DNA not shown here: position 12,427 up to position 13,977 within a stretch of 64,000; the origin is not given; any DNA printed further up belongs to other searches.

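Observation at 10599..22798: Orphan catabolic gene cluster: importer, two unusual hydrolases, dehydrogenase and dedicated TPP complex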

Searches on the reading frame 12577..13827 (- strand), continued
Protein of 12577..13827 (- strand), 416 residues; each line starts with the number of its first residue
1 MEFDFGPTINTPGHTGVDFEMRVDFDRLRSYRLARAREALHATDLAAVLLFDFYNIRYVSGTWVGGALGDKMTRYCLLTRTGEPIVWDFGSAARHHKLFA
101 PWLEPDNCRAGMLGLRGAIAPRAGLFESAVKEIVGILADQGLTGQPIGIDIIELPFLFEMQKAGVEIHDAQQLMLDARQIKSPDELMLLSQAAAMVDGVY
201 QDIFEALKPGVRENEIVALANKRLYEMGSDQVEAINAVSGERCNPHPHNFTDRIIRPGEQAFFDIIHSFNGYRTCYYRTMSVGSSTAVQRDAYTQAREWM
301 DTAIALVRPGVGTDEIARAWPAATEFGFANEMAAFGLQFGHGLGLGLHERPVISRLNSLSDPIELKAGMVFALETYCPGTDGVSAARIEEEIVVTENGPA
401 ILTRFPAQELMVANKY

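Call 50: search_protein_families(library=pfam, max_evalue=0.0001, proteins=[L081:9258-11009:+, L081:11028-11837:+, L081:15280-16566:+, L081:7993-8949:-, L081:7113-7904:-, L081:2657-3523:-, L085:9751-10785:-, L085:14773-15279:-, L085:15380-17602:+, L085:17604-18398:+])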
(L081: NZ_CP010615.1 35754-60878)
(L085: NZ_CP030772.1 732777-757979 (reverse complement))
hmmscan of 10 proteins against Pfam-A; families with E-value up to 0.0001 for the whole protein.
L081:9258-11009:+ (583 aa): 2 families
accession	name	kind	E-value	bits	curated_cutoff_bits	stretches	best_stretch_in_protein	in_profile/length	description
PF01547.30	SBP_bac_1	-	2.3e-28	100.5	26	1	224-490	49-307/307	Bacterial extracellular solute-binding protein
PF13416.11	SBP_bac_8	-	5.9e-21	75.9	27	1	207-511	20-271/279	Bacterial extracellular solute-binding protein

L081:11028-11837:+ (269 aa): 3 families
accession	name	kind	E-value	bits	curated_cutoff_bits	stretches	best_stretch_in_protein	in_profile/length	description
PF00106.31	adh_short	-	8.3e-45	153.1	26.6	1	9-207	1-193/195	short chain dehydrogenase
PF13561.12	adh_short_C2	-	9.9e-45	153.4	27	1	15-266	1-235/236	Enoyl-(Acyl carrier protein) reductase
PF08659.16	KR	-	1.5e-06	28.7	22.6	1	11-123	3-118/180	KR domain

L081:15280-16566:+ (428 aa): 2 families
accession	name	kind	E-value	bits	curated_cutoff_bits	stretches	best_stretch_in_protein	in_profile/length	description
PF00364.28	Biotin_lipoyl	-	6.7e-34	116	22.1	2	3-74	1-71/73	Biotin-requiring enzyme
PF13437.12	HlyD_3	-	2.7e-05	25.3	22.2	0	16-49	7-39/106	HlyD family secretion protein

L081:7993-8949:- (318 aa): 3 families
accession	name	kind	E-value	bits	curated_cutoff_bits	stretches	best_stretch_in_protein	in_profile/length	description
PF13407.12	Peripla_BP_4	-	3e-52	178.2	35.1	1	34-293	6-258/258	Periplasmic binding protein domain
PF00532.27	Peripla_BP_1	-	4.7e-13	49.7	22.2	1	48-261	21-226/281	Periplasmic binding proteins and sugar binding domain of LacI family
PF13458.12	Peripla_BP_6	-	4.7e-05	23.6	31.7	0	43-149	19-132/343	Periplasmic binding protein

L081:7113-7904:- (263 aa): 4 families
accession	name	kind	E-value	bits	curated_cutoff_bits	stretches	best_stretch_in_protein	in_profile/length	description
PF13561.12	adh_short_C2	-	1.9e-55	188.5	27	1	13-261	1-236/236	Enoyl-(Acyl carrier protein) reductase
PF00106.31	adh_short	-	1.8e-51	174.9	26.6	1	10-202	4-193/195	short chain dehydrogenase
PF23441.1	SDR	-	4.8e-10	39.7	27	1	8-262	9-257/258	SDR-like rossmann domain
PF08659.16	KR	-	2.6e-09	37.7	22.6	1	9-161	3-152/180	KR domain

L081:2657-3523:- (288 aa): 5 families
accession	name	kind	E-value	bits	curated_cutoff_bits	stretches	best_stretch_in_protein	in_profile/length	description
PF03446.21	NAD_binding_2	-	7.4e-35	120.8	21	1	2-159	1-161/161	NAD binding domain of 6-phosphogluconate dehydrogenase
PF14833.11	NAD_binding_11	-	3.2e-21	76.3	30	1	162-282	1-121/122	NAD-binding of NADP-dependent 3-hydroxyisobutyrate dehydrogenase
PF03807.23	F420_oxidored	-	2.2e-07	31.8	21.6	1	2-62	1-64/94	NADP oxidoreductase coenzyme F420-dependent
PF02826.25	2-Hacid_dh_C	-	1.1e-05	25.3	25.1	1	2-71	38-105/178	D-isomer specific 2-hydroxyacid dehydrogenase, NAD binding domain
PF01488.26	Shikimate_DH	-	5.1e-05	23.8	24.3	0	3-63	15-81/138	Shikimate / quinate 5-dehydrogenase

L085:9751-10785:- (344 aa): 0 families

L085:14773-15279:- (168 aa): 3 families
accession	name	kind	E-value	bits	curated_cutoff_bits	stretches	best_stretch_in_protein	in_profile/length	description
PF13669.12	Glyoxalase_4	-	2.1e-14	54.2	27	1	12-128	1-98/109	Glyoxalase/Bleomycin resistance protein/Dioxygenase superfamily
PF00903.31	Glyoxalase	-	4.9e-11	43.5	20.6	1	10-151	1-120/121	Glyoxalase/Bleomycin resistance protein/Dioxygenase superfamily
PF13468.12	Glyoxalase_3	-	1.4e-05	25.7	25.1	0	100-124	2-27/176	Glyoxalase-like domain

L085:15380-17602:+ (740 aa): 3 families
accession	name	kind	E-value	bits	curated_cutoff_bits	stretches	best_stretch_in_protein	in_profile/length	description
PF00676.26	E1_dh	-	4.1e-52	177.4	22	1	38-335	3-278/300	Dehydrogenase E1 component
PF02779.29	Transket_pyr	-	1.5e-32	113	27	1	405-577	6-173/174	Transketolase, pyrimidine binding domain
PF02780.25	Transketolase_C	-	1.3e-15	57.9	25.9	1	594-710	1-119/124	Transketolase, C-terminal domain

L085:17604-18398:+ (264 aa): 2 families
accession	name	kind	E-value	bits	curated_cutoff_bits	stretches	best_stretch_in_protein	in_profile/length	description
PF00198.28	2-oxoacid_dh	-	2.6e-45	155.1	23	1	61-264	26-232/232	2-oxoacid dehydrogenases acyltransferase (catalytic domain)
PF02817.22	E3_binding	-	4.7e-13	49.6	23.7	1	12-47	1-36/36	e3 binding domain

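Call 52: search_solved_structures(query=L085:9751-10785:-, max_evalue=1)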
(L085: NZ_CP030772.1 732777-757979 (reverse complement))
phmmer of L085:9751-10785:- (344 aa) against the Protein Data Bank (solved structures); distinct sequences matched with E-value up to 1: 41.
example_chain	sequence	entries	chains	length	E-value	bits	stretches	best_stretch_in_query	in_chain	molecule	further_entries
4evg_A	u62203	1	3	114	0.29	13.5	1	33-82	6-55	Macrophage migration inhibitory factor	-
6oyb_A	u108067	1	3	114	0.33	13.3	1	33-86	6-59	Macrophage migration inhibitory factor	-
5bsi_A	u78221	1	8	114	0.38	13.1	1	33-82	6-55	Macrophage migration inhibitory factor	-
4etg_A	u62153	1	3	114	0.4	13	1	33-82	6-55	Macrophage migration inhibitory factor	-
5bsc_A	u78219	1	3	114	0.46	12.8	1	33-83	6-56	Macrophage migration inhibitory factor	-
4grp_A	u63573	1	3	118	0.46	12.8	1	33-82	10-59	Macrophage migration inhibitory factor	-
5umj_A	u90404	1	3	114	0.48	12.8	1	33-82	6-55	Macrophage migration inhibitory factor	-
4gro_A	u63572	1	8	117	0.48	12.8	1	33-82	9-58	Macrophage migration inhibitory factor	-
1p1g_A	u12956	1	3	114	0.49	12.7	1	33-82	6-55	PROTEIN (MACROPHAGE MIGRATION INHIBITORY FACTOR)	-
5bsj_A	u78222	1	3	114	0.51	12.7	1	33-82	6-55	Macrophage migration inhibitory factor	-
5umk_A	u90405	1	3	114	0.51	12.7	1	33-82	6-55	Macrophage migration inhibitory factor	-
6oyg_A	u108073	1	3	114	0.51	12.7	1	33-82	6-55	Macrophage migration inhibitory factor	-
5eiz_A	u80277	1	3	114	0.51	12.7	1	33-82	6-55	Macrophage migration inhibitory factor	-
4grn_A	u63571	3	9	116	0.51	12.7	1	33-82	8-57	Macrophage migration inhibitory factor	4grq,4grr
5uzy_A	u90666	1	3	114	0.52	12.7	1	33-82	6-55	Macrophage migration inhibitory factor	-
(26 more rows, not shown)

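Call 60: find_homologous_proteins(query=L081:11905-13215:+, max_evalue=1e-30)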
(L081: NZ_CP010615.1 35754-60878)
Query L081:11905-13215:+ (436 aa): 8000 proteins with E <= 1e-30 among 8000 candidates; the best 120 are listed.
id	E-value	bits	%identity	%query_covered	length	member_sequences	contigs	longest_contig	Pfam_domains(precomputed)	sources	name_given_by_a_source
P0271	0.0e+0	1020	100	100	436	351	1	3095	PF00557.30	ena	-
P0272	1.1e-280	949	93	98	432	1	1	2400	PF00557.30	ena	-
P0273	1.1e-276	936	90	100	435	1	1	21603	PF00557.30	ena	-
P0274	7.5e-276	933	92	98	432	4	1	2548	PF00557.30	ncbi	-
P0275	2.7e-275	931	90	100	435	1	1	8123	PF00557.30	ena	-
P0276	7.1e-275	930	90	100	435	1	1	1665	PF00557.30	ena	-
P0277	1.0e-274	929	91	98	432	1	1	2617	PF00557.30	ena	-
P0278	1.4e-274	929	90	100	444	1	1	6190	PF00557.30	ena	-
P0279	5.6e-273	923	88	100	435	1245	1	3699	PF00557.30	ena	-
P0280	1.6e-271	919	89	98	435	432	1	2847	PF00557.30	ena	-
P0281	1.4e-269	912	89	98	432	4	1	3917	PF00557.30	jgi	jgi:Xaa-Pro aminopeptidase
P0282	1.8e-267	905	89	98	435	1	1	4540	PF00557.30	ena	-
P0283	3.2e-267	904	89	98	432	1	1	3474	PF00557.30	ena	-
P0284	2.0e-259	879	87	98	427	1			PF00557.30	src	-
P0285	2.0e-259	879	88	100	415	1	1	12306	PF00557.30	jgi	jgi:Xaa-Pro aminopeptidase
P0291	2.2e-256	869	85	98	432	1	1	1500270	PF00557.30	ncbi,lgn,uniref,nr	ncbi:M24 family metallopeptidase [Roseibium marinum]|uniref:Xaa-Pro aminopeptidase n=1 Tax=Roseibium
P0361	1.8e-236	803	78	99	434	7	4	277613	PF00557.30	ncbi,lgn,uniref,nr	ncbi:M24 family metallopeptidase [Salinarimonas rosea]|uniref:M24 family metallopeptidase n=1 Tax=Sa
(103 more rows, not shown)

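Call 61: find_encoding_contigs(protein=P0291, flank=10000, max_places=1)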
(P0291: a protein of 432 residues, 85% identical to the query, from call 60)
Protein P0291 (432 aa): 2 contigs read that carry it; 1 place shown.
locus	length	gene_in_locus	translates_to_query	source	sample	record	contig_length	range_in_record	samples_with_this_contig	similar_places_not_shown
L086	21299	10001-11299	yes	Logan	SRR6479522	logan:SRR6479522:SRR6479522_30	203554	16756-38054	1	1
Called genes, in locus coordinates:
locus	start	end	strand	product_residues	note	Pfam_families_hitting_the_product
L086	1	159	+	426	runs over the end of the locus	PF06808:DctM, PF03600:CitMHS (weak)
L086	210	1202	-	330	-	PF04909:Amidohydro_2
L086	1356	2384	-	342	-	PF00356:LacI, PF00532:Peripla_BP_1, PF13407:Peripla_BP_4, PF13377:Peripla_BP_3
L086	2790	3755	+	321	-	PF03446:NAD_binding_2, PF14833:NAD_binding_11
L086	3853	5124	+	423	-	PF13433:Peripla_BP_5, PF13458:Peripla_BP_6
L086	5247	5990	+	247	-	PF00005:ABC_tran, PF13304:AAA_21 (weak), PF12399:BCA_ABC_TP_C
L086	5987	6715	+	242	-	PF00005:ABC_tran, PF13304:AAA_21 (weak)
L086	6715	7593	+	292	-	PF02653:BPD_transp_2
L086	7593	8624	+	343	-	PF02653:BPD_transp_2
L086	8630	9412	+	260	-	PF02798:GST_N, PF13417:GST_N_3, PF13409:GST_N_2, PF00043:GST_C (weak), PF14497:GST_C_3 (weak), PF13410:GST_C_2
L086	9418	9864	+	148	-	PF04657:DMT_YdcZ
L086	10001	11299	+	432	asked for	PF00557:Peptidase_M24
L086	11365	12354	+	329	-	PF00676:E1_dh, PF02775:TPP_enzyme_C (weak)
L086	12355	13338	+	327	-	PF02779:Transket_pyr, PF02780:Transketolase_C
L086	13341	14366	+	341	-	PF00364:Biotin_lipoyl, PF25997:BSH_YhbJ (weak), PF25919:BSH_CusB (weak)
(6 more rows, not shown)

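Call 62: find_encoding_contigs(protein=P0361, flank=10000, max_places=1)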
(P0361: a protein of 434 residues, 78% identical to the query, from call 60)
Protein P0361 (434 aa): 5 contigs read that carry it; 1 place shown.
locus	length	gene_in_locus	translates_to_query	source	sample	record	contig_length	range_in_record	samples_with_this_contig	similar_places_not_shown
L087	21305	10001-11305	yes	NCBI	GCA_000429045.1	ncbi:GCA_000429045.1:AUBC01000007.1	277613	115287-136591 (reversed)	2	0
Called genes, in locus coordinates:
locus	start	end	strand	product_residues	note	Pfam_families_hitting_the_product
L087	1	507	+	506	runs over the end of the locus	PF00496:SBP_bac_5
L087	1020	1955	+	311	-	PF13377:Peripla_BP_3 (faint), PF13407:Peripla_BP_4, PF13458:Peripla_BP_6 (weak), PF00532:Peripla_BP_1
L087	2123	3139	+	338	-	PF02653:BPD_transp_2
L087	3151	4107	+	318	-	PF02653:BPD_transp_2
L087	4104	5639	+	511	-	PF00005:ABC_tran, PF13304:AAA_21 (faint), PF00005:ABC_tran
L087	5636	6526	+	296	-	PF02826:2-Hacid_dh_C (weak), PF03446:NAD_binding_2, PF03807:F420_oxidored (weak), PF14833:NAD_binding_11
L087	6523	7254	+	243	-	PF06283:ThuA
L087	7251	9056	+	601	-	PF01547:SBP_bac_1, PF13416:SBP_bac_8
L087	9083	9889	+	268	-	PF00106:adh_short, PF08659:KR (weak), PF13561:adh_short_C2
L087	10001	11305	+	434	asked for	PF00557:Peptidase_M24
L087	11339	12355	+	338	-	PF00676:E1_dh, PF02775:TPP_enzyme_C (faint)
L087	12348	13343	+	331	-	PF02779:Transket_pyr, PF02780:Transketolase_C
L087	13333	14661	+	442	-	PF00364:Biotin_lipoyl, PF25917:BSH_RND (faint), PF25997:BSH_YhbJ (faint), PF00364:Biotin_lipoyl, PF25919:BSH_CusB (weak)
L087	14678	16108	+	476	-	PF00171:Aldedh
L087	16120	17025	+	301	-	PF00198:2-oxoacid_dh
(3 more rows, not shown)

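Call 78: search_protein_families(library=pfam, max_evalue=0.0001, proteins=[L045:222-2000:+, L045:1967-2941:+, L045:2915-3940:-, L045:4200-5453:+, L045:11237-12808:-, L045:13295-13798:+, L045:13795-14256:+, L045:14372-14968:+, L045:14965-16203:-, L020:12715-14163:+])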
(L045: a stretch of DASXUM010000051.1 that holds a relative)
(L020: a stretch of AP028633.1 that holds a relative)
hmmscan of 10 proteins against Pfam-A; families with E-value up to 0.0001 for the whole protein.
L045:222-2000:+ (592 aa): 11 families
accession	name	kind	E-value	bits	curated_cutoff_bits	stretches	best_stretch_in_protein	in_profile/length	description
PF00005.33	ABC_tran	-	2.9e-52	177.3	25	2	23-157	1-137/137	ABC transporter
PF13304.12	AAA_21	-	2e-15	58.1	27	0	395-471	221-303/304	AAA domain, putative AbiEii toxin, Type IV TA system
PF02463.25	SMC_N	-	2e-09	37.7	40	0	128-192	136-205/220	RecF/RecN/SMC N terminal domain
PF03308.22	MeaB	-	1.7e-08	34.3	23.1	0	291-355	9-72/273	Methylmalonyl Co-A mutase-associated GTPase MeaB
PF12848.13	ABC_tran_Xtn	-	5e-07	30.2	25.9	1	197-271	1-77/85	ABC transporter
PF13555.12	AAA_29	-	1.2e-06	28.7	27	0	26-50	15-39/61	P-loop containing region of AAA domain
PF01926.29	MMR_HSR1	-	2.6e-06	28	21.9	0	317-355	1-37/113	50S ribosome-binding GTPase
PF13401.12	AAA_22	-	8.4e-06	26.6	27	0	320-462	10-119/130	AAA domain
PF13476.12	AAA_23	-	6.1e-05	24.2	27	0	38-51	24-37/201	AAA domain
PF00006.31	ATP-synt_ab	-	7e-05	23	29.5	0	307-339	6-38/213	ATP synthase alpha/beta family, nucleotide-binding domain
PF13191.12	AAA_16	-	8e-05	23.6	32.6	0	319-456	28-158/167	AAA ATPase domain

L045:1967-2941:+ (324 aa): 1 family
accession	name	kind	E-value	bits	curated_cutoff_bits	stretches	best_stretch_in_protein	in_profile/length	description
PF04657.19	DMT_YdcZ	-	7.8e-47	159.5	24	2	18-159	4-139/140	Putative inner membrane exporter, YdcZ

L045:2915-3940:- (341 aa): 4 families
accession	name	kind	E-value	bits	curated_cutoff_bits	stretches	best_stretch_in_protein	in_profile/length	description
PF13377.12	Peripla_BP_3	-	3.7e-37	128.4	26.5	1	171-335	1-167/167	Periplasmic binding protein-like domain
PF00532.27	Peripla_BP_1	-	4.5e-28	99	22.2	1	64-317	3-266/281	Periplasmic binding proteins and sugar binding domain of LacI family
PF13407.12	Peripla_BP_4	-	1.3e-15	58.1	35.1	1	65-280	1-219/258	Periplasmic binding protein domain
PF00356.27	LacI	-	4.4e-11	42.8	27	1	4-51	1-46/46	Bacterial regulatory proteins, lacI family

L045:4200-5453:+ (417 aa): 3 families
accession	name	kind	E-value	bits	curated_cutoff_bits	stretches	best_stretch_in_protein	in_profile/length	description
PF13458.12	Peripla_BP_6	-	2.9e-49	169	31.7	1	46-393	2-342/343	Periplasmic binding protein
PF13433.12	Peripla_BP_5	-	4.3e-18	66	27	2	48-123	3-78/363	Periplasmic binding protein domain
PF01094.35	ANF_receptor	-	9.1e-07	28.7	25.4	1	74-273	11-210/353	Receptor family ligand binding region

L045:11237-12808:- (523 aa): 3 families
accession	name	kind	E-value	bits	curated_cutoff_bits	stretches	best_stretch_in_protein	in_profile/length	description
PF00390.24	malic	-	1.8e-29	103.3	23.1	1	158-289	3-182/182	Malic enzyme, N-terminal domain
PF03949.21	Malic_M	-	4.6e-22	79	23.5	1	303-520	3-255/258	Malic enzyme, NAD binding domain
PF00208.27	ELFV_dehydrog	-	1.1e-05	25.7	23.4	1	299-363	5-70/241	Glutamate/Leucine/Phenylalanine/Valine dehydrogenase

L045:13295-13798:+ (167 aa): 0 families

L045:13795-14256:+ (153 aa): 3 families
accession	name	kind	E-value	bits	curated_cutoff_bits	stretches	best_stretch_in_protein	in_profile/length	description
PF14437.12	MafB19-deam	-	1.3e-34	119.6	27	1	2-148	2-140/142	MafB19-like deaminase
PF00383.29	dCMP_cyt_deam_1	-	3.9e-30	104.2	25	1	4-102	5-101/102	Cytidine and deoxycytidylate deaminase zinc-binding region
PF14439.12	Bd3614-deam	-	5.1e-07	30.1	38.5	1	22-94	6-77/113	Bd3614-like deaminase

L045:14372-14968:+ (198 aa): 1 family
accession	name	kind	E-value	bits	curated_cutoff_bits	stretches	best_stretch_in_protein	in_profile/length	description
PF01965.30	DJ-1_PfpI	-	1.7e-47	161.7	26.6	1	23-189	2-164/165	DJ-1/PfpI family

L045:14965-16203:- (412 aa): 1 family
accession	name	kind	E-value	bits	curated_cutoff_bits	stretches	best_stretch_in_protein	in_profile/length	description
PF01336.31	tRNA_anti-codon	-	6.2e-06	26.5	27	1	340-411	3-75/75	OB-fold nucleic acid binding domain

L020:12715-14163:+ (482 aa): 0 families

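Call 83: predict_structure(alignment_id=A3)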
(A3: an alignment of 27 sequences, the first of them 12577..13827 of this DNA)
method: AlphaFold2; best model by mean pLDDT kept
length: 416 residues; sequences in the alignment: 27
mean_pLDDT: 61.4   pTM: 0.57
mean pLDDT of the five models: 61.4, 59.6, 59.1, 58.5, 57.6
residues with pLDDT >= 90: 30; 70-90: 127; 50-70: 116; < 50: 143
segments of 3 or more residues with pLDDT < 50: 1-21, 64-72, 113-119, 209-235, 237-284, 335-353, 405-416
pLDDT, mean of each block of 10 residues (from residue 1): 26 31 68 87 91 73 46 74 79 64 82 50 71 91 86 69 85 69 67 57 52 45 43 48 39 40 39 31 55 79 87 81 73 48 30 57 68 67 64 75 48 36
secondary structure, 60 per line:
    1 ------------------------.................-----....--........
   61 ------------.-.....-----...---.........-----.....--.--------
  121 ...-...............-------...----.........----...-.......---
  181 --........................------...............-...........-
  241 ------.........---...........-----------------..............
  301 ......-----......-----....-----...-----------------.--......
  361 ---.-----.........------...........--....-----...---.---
elements in order: H25-41 E47-50 H53-60 E75-79 E85-87 H91-99 H125-139 E147-149 H154-162 E167-169 H171-177 H183-206 H213-227 H229-239 H247-255 H259-269 H287-306 H313-317 H323-326 H355-360 E370-378 E385-395 E398-401
